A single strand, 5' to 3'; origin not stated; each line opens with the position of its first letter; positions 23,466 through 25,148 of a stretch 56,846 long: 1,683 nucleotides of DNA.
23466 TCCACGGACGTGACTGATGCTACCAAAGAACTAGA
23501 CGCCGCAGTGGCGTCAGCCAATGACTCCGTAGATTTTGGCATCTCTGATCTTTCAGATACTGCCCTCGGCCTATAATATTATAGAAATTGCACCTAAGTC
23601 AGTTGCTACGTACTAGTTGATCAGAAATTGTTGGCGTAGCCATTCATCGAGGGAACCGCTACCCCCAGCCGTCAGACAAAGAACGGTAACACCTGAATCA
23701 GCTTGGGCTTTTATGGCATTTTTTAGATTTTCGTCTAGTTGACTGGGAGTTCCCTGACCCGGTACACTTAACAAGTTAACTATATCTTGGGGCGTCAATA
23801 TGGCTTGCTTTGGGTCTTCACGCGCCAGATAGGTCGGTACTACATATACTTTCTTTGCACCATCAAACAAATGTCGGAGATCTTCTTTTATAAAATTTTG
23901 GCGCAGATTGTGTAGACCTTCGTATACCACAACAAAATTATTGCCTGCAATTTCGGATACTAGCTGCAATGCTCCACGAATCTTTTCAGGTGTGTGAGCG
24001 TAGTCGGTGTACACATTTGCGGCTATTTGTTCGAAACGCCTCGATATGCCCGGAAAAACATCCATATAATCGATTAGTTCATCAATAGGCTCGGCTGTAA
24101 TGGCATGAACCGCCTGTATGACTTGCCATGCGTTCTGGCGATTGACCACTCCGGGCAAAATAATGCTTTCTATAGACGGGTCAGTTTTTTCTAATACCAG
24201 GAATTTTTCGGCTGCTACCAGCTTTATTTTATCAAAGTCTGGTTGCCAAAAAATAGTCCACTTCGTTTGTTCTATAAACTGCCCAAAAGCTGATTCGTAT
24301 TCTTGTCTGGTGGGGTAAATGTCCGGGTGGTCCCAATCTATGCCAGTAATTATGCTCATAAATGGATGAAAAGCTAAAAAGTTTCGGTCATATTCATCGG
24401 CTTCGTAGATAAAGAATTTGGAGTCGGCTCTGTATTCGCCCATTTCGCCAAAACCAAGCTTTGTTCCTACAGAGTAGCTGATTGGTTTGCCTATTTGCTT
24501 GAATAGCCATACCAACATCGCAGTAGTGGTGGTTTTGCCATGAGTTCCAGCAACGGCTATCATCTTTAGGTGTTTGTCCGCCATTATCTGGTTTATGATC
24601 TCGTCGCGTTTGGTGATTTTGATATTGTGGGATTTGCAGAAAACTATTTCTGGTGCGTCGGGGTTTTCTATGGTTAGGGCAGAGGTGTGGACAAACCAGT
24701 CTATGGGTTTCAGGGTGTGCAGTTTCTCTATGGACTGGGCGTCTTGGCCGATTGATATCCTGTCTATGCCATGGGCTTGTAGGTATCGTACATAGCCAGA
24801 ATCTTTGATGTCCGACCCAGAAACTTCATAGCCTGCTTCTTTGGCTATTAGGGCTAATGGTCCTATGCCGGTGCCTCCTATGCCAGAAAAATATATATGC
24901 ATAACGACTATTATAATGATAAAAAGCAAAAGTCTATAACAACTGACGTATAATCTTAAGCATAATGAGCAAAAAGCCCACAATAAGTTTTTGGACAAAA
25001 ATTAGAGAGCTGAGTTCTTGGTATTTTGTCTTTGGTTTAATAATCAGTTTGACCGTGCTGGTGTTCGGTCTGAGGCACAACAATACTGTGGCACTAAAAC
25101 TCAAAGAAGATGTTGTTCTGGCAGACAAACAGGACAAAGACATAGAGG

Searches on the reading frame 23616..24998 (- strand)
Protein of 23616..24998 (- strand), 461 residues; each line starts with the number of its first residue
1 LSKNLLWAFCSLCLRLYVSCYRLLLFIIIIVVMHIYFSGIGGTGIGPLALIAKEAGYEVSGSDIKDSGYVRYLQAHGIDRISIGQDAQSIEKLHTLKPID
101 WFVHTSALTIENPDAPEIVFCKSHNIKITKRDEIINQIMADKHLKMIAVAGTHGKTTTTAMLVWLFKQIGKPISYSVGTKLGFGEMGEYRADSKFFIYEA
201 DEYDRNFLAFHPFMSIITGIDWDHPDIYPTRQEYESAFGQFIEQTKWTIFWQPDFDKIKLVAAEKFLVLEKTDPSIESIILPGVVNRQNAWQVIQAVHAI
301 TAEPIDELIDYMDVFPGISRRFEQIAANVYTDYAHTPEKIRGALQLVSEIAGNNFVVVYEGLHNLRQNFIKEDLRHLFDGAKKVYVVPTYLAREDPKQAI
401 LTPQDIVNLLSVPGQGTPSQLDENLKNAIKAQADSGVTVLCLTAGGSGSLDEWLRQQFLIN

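Call 17: search_protein_families(library=pfam, proteins=[window:23616-24998:-], max_evalue=0.001)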
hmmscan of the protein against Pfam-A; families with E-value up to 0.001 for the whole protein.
window:23616-24998:- (461 aa): 3 families
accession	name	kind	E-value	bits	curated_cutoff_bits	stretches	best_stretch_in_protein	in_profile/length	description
PF01225.30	Mur_ligase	-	4.7e-15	56.2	21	1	34-142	1-94/95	Mur ligase family, catalytic domain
PF08245.18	Mur_ligase_M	-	1.5e-09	38.6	24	1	149-246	1-114/200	Mur ligase middle domain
PF02875.26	Mur_ligase_C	-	1.8e-08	35.7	28.4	1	320-444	1-126/127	Mur ligase, glutamate ligase domain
